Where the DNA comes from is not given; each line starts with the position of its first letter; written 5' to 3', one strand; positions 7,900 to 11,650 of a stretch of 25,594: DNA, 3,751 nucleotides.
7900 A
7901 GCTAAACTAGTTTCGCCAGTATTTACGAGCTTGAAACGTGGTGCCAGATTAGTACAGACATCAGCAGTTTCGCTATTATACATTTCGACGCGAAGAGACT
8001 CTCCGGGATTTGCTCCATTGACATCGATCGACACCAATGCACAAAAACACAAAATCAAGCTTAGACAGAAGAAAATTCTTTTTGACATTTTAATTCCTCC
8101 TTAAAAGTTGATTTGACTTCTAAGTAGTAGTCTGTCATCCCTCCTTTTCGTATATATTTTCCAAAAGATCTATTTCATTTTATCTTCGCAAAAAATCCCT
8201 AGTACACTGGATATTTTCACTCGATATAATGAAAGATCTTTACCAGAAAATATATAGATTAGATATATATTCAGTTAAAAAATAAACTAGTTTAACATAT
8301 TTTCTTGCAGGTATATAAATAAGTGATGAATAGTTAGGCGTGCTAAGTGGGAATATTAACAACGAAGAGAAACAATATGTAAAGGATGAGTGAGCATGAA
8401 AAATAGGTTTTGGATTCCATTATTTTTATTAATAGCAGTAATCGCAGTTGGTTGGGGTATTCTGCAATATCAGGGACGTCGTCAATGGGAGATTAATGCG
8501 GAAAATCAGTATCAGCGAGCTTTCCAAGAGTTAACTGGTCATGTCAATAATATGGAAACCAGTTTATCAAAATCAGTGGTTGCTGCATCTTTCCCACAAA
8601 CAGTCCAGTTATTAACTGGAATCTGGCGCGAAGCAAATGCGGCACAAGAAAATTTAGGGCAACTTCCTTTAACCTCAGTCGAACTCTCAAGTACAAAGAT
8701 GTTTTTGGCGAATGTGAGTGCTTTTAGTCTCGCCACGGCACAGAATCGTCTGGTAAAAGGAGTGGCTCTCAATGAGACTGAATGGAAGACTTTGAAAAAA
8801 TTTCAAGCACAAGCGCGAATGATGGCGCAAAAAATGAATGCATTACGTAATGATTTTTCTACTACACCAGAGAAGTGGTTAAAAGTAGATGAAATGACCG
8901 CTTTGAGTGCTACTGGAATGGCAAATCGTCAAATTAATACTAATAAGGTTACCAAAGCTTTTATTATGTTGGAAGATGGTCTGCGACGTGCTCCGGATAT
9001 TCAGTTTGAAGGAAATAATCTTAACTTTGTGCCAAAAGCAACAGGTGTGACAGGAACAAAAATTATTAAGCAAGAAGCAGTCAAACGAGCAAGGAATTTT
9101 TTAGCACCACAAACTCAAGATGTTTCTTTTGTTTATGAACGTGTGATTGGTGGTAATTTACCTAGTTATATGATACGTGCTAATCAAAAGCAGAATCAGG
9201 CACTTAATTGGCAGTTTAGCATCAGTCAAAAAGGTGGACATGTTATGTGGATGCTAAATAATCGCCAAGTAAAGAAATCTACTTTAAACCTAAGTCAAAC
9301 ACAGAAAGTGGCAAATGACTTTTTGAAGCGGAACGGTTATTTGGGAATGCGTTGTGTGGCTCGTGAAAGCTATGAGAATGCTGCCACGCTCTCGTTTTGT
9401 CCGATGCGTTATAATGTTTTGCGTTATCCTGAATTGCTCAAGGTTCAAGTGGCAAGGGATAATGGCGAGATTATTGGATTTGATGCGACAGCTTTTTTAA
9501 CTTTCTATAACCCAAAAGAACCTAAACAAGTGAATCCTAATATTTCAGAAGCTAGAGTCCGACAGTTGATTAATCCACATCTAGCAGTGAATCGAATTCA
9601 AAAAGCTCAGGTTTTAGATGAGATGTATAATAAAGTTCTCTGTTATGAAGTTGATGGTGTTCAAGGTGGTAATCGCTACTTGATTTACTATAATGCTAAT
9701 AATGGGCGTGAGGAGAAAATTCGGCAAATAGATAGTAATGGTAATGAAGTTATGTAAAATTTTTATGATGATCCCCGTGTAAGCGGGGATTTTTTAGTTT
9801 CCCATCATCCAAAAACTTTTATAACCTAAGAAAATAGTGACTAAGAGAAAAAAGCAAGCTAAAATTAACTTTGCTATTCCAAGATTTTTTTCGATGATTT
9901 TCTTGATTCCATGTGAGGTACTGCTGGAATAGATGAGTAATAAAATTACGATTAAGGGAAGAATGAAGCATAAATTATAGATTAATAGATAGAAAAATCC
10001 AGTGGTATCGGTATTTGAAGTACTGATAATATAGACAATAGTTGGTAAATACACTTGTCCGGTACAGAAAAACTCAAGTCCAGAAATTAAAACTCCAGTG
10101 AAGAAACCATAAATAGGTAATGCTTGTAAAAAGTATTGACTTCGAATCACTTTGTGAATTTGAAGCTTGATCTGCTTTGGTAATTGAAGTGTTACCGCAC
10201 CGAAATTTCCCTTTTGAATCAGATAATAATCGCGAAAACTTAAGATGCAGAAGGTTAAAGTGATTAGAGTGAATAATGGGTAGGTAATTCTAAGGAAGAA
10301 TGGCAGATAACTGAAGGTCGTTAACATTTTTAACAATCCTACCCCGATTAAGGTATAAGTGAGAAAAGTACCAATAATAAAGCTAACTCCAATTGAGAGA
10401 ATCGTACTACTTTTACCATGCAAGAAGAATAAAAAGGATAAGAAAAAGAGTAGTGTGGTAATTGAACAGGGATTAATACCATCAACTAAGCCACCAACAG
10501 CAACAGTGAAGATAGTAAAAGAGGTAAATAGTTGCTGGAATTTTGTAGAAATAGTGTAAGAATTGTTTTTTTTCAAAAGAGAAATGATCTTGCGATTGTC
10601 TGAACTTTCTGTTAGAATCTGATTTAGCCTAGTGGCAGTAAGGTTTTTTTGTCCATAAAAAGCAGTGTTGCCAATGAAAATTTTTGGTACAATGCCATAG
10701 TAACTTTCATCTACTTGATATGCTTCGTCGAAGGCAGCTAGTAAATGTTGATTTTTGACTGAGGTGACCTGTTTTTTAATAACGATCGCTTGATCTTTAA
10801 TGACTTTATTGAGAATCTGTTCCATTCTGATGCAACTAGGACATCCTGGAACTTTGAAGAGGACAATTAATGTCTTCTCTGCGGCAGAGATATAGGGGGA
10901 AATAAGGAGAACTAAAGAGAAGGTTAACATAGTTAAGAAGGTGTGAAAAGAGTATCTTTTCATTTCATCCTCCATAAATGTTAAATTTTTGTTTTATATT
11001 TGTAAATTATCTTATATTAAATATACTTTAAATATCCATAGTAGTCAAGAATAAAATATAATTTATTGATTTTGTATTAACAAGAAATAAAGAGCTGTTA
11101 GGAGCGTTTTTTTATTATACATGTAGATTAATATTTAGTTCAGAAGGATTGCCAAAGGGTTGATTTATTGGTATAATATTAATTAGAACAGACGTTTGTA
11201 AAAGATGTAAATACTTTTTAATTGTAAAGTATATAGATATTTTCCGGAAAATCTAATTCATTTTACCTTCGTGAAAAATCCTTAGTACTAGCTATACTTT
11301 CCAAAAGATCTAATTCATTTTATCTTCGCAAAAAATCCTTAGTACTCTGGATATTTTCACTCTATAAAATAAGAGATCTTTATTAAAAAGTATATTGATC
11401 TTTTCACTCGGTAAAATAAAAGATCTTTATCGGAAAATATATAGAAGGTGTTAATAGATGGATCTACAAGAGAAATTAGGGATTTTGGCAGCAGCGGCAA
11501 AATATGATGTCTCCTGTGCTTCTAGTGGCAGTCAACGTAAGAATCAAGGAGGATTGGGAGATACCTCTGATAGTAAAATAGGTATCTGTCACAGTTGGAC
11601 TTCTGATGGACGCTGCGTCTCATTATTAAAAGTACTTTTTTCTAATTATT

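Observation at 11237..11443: Self-nested palindrome with compensatory base changes filling the leader of the putative SOS operon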

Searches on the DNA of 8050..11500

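Call 60: search_rna_families(source=window, start=8050, end=11500, threshold=evalue, max_evalue=10)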
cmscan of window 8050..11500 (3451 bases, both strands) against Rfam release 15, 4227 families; matches with E-value up to 10: 6.
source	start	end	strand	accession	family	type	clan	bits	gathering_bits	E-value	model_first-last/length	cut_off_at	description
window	9749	9820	+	RF02748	FtrB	Gene; sRNA;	-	22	66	2.1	1-115/115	no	Francisella sRNA B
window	9702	9767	+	RF01701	Cyano-1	Gene; sRNA;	-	19.1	41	7.4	1-69/69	no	Cyano-1 RNA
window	9702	9792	+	RF00195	RsmY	Gene; sRNA;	CL00106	17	57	0.44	1-121/121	no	RsmY RNA family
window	10093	10142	+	RF01300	snoU49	Gene; snRNA; snoRNA; CD-box;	CL00062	16.8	35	9.2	1-65/65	no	Small nucleolar RNA U49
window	8759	8785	+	RF02444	SpR10_sRNA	Gene; sRNA;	-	16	50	6.1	1-47/47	no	Streptococcus sRNA SpR10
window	9120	9228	+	RF01210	snoU13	Gene; snRNA; snoRNA; CD-box;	CL00081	14.8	46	8.6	1-104/104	no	Small nucleolar RNA U13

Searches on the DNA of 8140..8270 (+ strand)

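Call 28: search_dna_similar(query=window:8140-8270:+, collection=plasmids, mode=distant, max_evalue=0.01)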
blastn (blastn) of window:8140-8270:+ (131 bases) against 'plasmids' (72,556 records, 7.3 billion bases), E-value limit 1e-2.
No match.

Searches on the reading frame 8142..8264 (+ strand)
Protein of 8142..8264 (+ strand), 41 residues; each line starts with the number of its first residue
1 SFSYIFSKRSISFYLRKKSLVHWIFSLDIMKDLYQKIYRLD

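Call 43: find_homologous_proteins(query=A3, max_evalue=1)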
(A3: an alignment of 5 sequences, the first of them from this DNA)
Query A3 (5 sequences) (41 aa, profile of the alignment): 1 proteins with E <= 1 among 360 candidates.
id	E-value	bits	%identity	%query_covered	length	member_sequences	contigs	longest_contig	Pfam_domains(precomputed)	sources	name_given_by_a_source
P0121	7.7e-9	53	69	78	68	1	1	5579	-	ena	-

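Call 44: find_encoding_contigs(protein=P0121, flank=6000)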
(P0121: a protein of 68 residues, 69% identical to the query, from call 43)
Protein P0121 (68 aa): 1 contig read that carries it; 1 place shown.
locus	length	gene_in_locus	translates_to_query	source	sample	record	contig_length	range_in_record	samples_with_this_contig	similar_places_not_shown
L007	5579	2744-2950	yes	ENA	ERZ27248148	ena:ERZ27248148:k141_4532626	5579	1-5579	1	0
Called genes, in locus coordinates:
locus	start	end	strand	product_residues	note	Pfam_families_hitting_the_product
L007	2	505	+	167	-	?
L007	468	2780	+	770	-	-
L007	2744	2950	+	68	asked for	-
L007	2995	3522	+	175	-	PF22769:DCD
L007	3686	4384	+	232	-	-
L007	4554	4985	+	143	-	PF01243:PNPOx_N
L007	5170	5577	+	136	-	?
